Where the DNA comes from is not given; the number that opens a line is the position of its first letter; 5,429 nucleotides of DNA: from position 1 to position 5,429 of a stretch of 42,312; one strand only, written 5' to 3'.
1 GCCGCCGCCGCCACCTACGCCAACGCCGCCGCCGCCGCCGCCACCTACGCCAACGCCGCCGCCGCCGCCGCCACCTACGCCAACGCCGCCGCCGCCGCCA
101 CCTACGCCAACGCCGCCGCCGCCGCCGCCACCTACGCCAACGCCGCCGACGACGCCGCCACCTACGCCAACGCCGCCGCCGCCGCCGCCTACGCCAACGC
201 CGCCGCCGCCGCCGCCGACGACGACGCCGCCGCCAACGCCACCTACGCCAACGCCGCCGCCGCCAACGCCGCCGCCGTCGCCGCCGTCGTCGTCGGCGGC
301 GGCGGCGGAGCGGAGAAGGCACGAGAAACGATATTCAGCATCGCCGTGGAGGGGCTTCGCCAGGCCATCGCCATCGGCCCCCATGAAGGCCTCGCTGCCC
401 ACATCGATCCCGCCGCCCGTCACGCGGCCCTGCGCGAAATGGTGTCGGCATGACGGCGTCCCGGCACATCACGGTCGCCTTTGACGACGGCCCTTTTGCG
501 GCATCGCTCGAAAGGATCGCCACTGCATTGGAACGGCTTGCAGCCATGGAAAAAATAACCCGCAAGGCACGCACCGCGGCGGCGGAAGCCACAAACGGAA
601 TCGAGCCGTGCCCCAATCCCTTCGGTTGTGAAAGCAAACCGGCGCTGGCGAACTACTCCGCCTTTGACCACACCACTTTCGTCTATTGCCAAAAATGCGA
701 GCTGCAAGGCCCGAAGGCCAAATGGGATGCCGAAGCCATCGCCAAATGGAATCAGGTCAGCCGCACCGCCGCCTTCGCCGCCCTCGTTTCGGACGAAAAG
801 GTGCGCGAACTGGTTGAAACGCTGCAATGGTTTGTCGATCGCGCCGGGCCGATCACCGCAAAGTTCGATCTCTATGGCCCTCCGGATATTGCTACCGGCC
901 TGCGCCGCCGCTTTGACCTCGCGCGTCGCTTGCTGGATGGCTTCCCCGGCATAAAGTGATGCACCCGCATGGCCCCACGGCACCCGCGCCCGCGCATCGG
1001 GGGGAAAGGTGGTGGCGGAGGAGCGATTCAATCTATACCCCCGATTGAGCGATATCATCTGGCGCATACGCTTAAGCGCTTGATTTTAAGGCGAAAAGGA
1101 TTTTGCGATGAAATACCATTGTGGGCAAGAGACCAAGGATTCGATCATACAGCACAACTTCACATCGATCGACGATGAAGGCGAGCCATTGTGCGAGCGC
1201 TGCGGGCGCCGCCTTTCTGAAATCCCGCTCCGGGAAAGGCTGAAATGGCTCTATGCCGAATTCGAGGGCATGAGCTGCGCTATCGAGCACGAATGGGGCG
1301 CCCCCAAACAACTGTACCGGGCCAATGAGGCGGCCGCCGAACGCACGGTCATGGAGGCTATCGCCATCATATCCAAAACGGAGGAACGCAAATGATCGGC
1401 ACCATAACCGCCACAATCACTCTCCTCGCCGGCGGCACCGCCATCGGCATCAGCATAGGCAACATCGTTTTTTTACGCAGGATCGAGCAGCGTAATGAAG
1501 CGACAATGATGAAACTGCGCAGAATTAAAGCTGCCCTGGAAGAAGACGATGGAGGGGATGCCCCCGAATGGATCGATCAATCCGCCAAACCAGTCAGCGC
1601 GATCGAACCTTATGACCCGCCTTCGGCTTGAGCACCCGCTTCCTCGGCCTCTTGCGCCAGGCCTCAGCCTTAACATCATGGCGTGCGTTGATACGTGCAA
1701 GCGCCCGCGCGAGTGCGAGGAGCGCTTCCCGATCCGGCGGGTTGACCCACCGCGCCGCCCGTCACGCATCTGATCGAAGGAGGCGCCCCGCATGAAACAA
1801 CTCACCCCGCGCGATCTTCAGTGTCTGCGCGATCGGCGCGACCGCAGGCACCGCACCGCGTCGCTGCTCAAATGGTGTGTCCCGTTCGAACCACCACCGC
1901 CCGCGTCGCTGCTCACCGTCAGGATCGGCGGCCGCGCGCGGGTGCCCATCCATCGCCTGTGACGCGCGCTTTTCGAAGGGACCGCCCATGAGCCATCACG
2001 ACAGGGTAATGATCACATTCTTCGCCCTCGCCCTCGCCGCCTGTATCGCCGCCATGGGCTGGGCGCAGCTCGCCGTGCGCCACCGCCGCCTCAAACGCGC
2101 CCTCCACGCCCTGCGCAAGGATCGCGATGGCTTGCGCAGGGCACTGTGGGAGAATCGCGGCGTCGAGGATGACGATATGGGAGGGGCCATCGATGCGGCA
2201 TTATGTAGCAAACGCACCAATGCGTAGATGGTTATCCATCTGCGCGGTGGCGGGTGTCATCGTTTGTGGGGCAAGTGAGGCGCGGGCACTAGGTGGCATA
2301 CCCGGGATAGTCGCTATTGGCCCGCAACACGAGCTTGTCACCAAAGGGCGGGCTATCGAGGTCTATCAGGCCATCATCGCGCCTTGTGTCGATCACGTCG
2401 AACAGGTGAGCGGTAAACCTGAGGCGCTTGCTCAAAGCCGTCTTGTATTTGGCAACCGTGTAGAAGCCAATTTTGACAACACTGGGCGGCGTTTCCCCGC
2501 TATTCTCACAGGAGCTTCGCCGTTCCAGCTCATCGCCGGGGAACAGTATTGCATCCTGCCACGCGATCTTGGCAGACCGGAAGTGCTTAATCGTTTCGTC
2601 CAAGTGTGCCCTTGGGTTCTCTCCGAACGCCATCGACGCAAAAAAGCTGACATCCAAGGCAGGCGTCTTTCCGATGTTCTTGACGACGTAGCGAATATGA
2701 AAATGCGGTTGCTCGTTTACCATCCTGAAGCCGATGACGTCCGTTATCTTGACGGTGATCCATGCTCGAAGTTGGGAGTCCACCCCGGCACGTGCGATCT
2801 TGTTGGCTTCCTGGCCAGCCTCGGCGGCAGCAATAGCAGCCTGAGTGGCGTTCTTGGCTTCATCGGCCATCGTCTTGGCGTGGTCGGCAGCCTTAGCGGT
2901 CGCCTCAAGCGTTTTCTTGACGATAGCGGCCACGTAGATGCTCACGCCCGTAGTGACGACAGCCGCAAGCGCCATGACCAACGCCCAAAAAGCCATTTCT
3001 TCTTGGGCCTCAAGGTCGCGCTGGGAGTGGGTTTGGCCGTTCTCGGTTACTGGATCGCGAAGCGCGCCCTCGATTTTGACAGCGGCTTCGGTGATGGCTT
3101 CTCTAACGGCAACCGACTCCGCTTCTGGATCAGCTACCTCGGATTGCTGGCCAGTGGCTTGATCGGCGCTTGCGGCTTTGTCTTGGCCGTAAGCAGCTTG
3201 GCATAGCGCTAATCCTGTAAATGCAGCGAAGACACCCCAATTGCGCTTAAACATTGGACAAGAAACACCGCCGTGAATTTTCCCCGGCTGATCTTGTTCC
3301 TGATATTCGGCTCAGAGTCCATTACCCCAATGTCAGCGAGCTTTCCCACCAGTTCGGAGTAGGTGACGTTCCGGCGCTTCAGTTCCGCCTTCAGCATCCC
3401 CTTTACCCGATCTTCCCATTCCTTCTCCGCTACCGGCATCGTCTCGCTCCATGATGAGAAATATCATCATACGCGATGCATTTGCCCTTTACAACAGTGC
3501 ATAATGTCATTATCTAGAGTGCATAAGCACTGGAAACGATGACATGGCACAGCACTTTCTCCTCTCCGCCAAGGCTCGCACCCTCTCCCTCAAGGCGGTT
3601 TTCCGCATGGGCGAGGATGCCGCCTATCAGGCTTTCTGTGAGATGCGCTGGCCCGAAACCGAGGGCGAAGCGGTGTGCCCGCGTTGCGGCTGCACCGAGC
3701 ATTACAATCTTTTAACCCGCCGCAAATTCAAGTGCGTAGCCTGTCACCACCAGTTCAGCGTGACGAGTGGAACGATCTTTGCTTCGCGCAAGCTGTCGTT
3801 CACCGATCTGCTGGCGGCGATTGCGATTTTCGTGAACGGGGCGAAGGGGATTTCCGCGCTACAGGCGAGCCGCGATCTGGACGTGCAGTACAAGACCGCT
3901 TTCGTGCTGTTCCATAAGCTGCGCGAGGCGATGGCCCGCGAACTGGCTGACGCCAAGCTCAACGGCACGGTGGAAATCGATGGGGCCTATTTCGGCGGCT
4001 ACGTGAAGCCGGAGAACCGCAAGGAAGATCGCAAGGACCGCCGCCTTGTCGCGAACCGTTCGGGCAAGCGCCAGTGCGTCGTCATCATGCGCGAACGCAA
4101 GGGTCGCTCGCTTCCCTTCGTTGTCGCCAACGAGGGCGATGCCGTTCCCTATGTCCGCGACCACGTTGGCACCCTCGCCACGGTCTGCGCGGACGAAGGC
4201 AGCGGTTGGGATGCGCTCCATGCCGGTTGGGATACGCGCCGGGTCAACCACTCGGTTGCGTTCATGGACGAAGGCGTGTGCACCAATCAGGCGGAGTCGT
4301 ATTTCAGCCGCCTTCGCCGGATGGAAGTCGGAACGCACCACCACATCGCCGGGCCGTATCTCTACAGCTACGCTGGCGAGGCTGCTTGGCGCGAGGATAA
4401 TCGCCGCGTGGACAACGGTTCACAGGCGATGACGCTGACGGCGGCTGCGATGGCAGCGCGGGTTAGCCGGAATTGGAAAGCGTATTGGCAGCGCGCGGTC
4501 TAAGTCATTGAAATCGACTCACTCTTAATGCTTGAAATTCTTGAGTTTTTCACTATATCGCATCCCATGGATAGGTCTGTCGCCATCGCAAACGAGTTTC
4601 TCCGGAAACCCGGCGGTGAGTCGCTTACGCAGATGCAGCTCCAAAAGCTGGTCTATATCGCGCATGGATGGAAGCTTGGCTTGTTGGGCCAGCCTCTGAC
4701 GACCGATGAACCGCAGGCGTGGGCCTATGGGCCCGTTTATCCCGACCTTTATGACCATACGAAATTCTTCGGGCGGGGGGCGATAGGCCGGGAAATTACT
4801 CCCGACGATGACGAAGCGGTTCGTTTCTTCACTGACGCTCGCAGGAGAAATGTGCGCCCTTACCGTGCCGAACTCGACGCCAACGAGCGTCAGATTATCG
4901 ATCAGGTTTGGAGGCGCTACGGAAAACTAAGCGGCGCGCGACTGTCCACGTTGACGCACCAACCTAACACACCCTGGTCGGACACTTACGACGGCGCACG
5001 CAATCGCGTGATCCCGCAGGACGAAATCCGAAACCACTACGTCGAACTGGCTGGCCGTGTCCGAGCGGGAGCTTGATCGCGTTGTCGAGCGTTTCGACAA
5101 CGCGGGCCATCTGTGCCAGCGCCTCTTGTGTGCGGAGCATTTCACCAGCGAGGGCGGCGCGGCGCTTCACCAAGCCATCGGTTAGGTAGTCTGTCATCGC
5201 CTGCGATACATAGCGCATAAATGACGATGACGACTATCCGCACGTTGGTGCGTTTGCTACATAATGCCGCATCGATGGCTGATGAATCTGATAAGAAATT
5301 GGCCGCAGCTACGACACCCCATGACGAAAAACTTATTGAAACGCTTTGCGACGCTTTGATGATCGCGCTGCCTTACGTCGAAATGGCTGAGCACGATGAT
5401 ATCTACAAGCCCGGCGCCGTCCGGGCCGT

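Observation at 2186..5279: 3.07-kb IS1595-family transposon with passenger genes inserted in the phage accessory arm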

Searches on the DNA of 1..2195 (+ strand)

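Call 11: search_dna_similar(query=window:1-2195:+, collection=phages, mode=distant)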
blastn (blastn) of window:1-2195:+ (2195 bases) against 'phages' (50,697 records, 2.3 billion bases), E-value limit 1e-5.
No match.

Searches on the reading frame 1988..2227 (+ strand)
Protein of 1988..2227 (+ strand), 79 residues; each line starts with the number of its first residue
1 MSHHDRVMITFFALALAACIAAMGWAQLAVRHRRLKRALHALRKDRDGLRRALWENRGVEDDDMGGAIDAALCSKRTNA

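Call 6: search_protein_families(library=pfam, proteins=[window:1988-2227:+], max_evalue=0.01)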
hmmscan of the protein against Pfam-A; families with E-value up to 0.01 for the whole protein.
window:1988-2227:+ (79 aa): 0 families

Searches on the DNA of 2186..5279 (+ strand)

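Call 7: search_dna_similar(query=window:2186-5279:+, collection=phages, mode=near)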
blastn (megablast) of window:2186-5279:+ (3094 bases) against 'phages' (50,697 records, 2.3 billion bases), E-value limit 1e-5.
No match.

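Call 8: search_dna_similar(query=window:2186-5279:+, collection=plasmids, mode=near)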
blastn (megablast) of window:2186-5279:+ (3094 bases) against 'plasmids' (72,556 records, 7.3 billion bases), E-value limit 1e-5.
No match.

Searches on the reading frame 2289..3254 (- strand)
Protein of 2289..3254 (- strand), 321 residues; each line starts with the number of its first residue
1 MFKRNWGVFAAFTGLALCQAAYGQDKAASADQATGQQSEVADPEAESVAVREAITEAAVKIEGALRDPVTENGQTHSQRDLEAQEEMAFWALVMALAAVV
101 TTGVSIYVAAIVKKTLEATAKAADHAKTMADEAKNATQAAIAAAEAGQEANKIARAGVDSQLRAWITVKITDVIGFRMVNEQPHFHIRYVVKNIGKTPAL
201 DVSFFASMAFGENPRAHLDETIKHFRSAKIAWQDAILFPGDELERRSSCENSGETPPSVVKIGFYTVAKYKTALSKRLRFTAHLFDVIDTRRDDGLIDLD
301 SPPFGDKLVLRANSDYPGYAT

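Call 6: search_protein_families(library=pfam, proteins=[window:2289-3254:-], max_evalue=0.01)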
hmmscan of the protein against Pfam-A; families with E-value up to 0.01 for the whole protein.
window:2289-3254:- (321 aa): 0 families

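Call 51: search_protein_families(library=padloc, proteins=[window:2289-3254:-], max_evalue=0.01)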
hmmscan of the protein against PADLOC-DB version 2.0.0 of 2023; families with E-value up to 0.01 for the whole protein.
window:2289-3254:- (321 aa): 0 families

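Call 52: search_protein_families(library=ncbifam, proteins=[window:2289-3254:-], max_evalue=0.01)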
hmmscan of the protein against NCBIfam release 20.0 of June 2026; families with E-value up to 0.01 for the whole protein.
window:2289-3254:- (321 aa): 0 families

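Call 64: find_homologous_proteins(query=window:2289-3254:-, max_evalue=0.001)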
Query window:2289-3254:- (321 aa): 6 proteins with E <= 0.001 among 4379 candidates.
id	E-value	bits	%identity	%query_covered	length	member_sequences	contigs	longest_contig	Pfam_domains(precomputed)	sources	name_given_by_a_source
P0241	2.1e-149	515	100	73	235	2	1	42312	-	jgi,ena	-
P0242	3.8e-73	264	65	54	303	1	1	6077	-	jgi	jgi:hypothetical protein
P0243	6.9e-70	254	65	54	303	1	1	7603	-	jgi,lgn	jgi:hypothetical protein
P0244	1.0e-55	207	53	64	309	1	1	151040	-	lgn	-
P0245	5.4e-50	188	54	62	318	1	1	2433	-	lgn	-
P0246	1.7e-9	55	33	36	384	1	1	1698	-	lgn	-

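Call 67: find_encoding_contigs(protein=P0244, flank=6000, max_places=2)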
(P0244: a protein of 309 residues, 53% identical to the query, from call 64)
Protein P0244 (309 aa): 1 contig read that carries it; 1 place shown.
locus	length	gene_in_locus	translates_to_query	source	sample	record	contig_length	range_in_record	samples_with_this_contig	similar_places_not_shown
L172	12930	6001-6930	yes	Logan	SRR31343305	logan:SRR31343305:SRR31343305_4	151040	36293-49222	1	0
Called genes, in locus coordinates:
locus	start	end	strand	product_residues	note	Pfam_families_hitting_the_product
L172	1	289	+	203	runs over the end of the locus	PF00702:Hydrolase, PF13419:HAD_2 (weak)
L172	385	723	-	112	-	PF26624:DUF8200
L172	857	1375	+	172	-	PF01638:HxlR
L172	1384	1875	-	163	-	PF13302:Acetyltransf_3 (weak), PF00583:Acetyltransf_1, PF13508:Acetyltransf_7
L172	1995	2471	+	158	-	PF13577:SnoaL_4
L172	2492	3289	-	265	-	PF01078:Mg_chelatase, PF00493:MCM (weak), PF13335:Mg_chelatase_C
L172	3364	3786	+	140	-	-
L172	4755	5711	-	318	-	PF12760:Zn_ribbon_IS1595, PF12762:DDE_Tnp_IS1595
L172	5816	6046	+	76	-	PF20075:DUF6471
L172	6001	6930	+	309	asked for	-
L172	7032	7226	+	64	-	PF13619:KTSC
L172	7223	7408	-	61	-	-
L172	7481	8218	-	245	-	PF13541:ChlI, PF01078:Mg_chelatase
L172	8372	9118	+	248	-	-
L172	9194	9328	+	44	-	PF00468:Ribosomal_L34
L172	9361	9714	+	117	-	PF00825:Ribonuclease_P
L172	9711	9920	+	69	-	PF01809:YidD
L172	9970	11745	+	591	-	PF14849:YidC_periplas, PF02096:60KD_IMP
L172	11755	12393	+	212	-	PF00009:GTP_EFTU (faint), PF00350:Dynamin_N (faint), PF01926:MMR_HSR1, PF02421:FeoB_N (weak), PF03193:RsgA_GTPase (faint)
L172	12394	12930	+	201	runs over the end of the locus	PF01323:DSBA, PF13462:Thioredoxin_4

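Call 68: find_encoding_contigs(protein=P0243, flank=6000, max_places=2)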
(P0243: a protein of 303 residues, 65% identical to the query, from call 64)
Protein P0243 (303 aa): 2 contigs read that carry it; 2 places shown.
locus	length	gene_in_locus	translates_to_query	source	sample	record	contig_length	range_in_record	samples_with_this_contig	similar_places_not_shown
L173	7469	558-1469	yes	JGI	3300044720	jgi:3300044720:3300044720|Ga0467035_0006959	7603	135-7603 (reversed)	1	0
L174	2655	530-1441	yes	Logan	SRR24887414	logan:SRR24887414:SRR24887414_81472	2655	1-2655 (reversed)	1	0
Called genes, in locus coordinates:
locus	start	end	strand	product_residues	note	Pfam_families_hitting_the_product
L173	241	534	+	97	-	-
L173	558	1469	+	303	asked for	-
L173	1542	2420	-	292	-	-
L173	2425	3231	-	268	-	PF14378:PAP2_3 (weak), PF01569:PAP2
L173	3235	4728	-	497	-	PF01943:Polysacc_synt, PF13440:Polysacc_synt_3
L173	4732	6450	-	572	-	PF15632:ATPgrasp_Ter, PF01451:LMWPc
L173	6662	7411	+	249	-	PF18912:DZR_2, PF00156:Pribosyltran (weak)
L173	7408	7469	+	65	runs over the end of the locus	?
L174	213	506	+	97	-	-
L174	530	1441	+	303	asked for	-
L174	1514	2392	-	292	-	-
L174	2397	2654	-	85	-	?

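Call 71: predict_structure(alignment_id=A4)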
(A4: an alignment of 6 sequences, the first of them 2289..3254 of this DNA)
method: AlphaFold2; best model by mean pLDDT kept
length: 321 residues; sequences in the alignment: 6
mean_pLDDT: 57.4   pTM: 0.44
mean pLDDT of the five models: 57.4, 50.0, 49.3, 43.3, 41.8
residues with pLDDT >= 90: 0; 70-90: 90; 50-70: 104; < 50: 127
segments of 3 or more residues with pLDDT < 50: 1-54, 56-88, 90-92, 96-123, 314-321
pLDDT, mean of each block of 10 residues (from residue 1): 36 35 30 28 35 45 40 41 48 48 43 39 55 65 62 55 76 70 78 84 80 69 64 71 79 65 79 77 74 64 57 44 35
secondary structure, 60 per line:
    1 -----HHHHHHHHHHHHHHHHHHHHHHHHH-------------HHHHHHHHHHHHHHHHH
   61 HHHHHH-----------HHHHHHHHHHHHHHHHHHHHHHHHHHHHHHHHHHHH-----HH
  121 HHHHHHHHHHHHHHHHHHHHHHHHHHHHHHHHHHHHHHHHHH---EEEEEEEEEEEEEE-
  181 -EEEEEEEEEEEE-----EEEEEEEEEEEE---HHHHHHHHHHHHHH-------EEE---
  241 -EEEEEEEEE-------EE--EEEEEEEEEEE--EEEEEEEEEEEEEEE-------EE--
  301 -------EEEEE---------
elements in order: H6-30 H44-66 H78-113 H119-162 E166-179 E182-193 E199-210 H214-227 E235-237 E242-250 E262-272 E275-289 E308-312

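Call 74: fold_search(model_id=the predicted structure, library=pdb)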
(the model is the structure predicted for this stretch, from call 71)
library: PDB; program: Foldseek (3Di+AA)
matches with E <= 10: 687; with E <= 0.001: 4
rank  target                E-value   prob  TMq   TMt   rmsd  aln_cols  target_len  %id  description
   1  1xq4_A                1.4e-04  1.00  0.24  0.56   5.6       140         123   16  Crystal Structure of the Putative ApaA Protein from Bordetella pertussis, Northeast Structural Genomics Target BeR40 (released 2004-11-09)
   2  1xq4_B                2.5e-04  1.00  0.25  0.58   4.4       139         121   16  Crystal Structure of the Putative ApaA Protein from Bordetella pertussis, Northeast Structural Genomics Target BeR40 (released 2004-11-09)
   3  1xq4_C                2.5e-04  1.00  0.24  0.57   5.6       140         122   15  Crystal Structure of the Putative ApaA Protein from Bordetella pertussis, Northeast Structural Genomics Target BeR40 (released 2004-11-09)
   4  9nms_A                8.6e-04  0.98  0.21  0.22  11.0       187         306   15  R162Q mutant of inwardly rectifying potassium channel Kir7.1 (released 2026-01-28)
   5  7u6y_B                1.0e-03  0.91  0.25  0.25  19.3       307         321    7  Cryo-EM structure of the pancreatic ATP-sensitive potassium channel in the presence of glibenclamide and ATP with Kir6 (released 2022-08-31)
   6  7tyt_B                1.0e-03  0.91  0.25  0.25  19.3       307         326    7  Cryo-EM structure of the pancreatic ATP-sensitive potassium channel bound to ATP and repaglinide with Kir6.2-CTD in th (released 2022-08-31)
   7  2wll_A                1.1e-03  0.96  0.26  0.30  20.8       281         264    8  POTASSIUM CHANNEL FROM BURKHOLDERIA PSEUDOMALLEI (released 2010-06-09)
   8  2qks_B                1.2e-03  0.97  0.26  0.28  11.6       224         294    9  Crystal structure of a Kir3.1-prokaryotic Kir channel chimera (released 2007-08-28)
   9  2wll_B                1.5e-03  0.90  0.24  0.28  15.7       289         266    9  POTASSIUM CHANNEL FROM BURKHOLDERIA PSEUDOMALLEI (released 2010-06-09)
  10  9mh8_A                1.6e-03  0.75  0.22  0.22  20.7       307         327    9  CryoEM structure of G protein-gated inwardly rectifying potassium channel GIRK2 R92F (State 2) (released 2025-12-10)
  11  3isy                  2.0e-03  0.99  0.20  0.42   6.5       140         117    9  Crystal structure of an intracellular proteinase inhibitor (ipi, bsu11130) from bacillus subtilis at 2.61 A resolution (released 2009-09-15)
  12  3syq_A                2.0e-03  0.95  0.23  0.25  10.4       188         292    7  Crystal structure of the G protein-gated inward rectifier K+ channel GIRK2 (Kir3.2) R201A mutant in complex with PIP2 (released 2011-10-12)
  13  1tza_A                2.2e-03  0.98  0.20  0.40   6.7       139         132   10  X-ray structure of Northeast Structural Genomics Consortium target SoR45 (released 2004-07-27)
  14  3sph                  2.8e-03  0.96  0.25  0.24   9.9       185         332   10  Inward rectifier potassium channel Kir2.2 I223L mutant in complex with PIP2 (released 2011-08-24)
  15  2wlj_B                2.9e-03  0.92  0.25  0.28  18.0       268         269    9  Potassium channel from Magnetospirillum magnetotacticum (released 2010-06-09)
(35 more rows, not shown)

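Call 82: search_protein_families(library=pfam, proteins=[L172:3922-4383:-, L172:4380-4631:-], max_evalue=0.01)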
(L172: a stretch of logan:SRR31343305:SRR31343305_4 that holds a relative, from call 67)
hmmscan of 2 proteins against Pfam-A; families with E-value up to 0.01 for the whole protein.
L172:3922-4383:- (153 aa): 0 families

L172:4380-4631:- (83 aa): 0 families
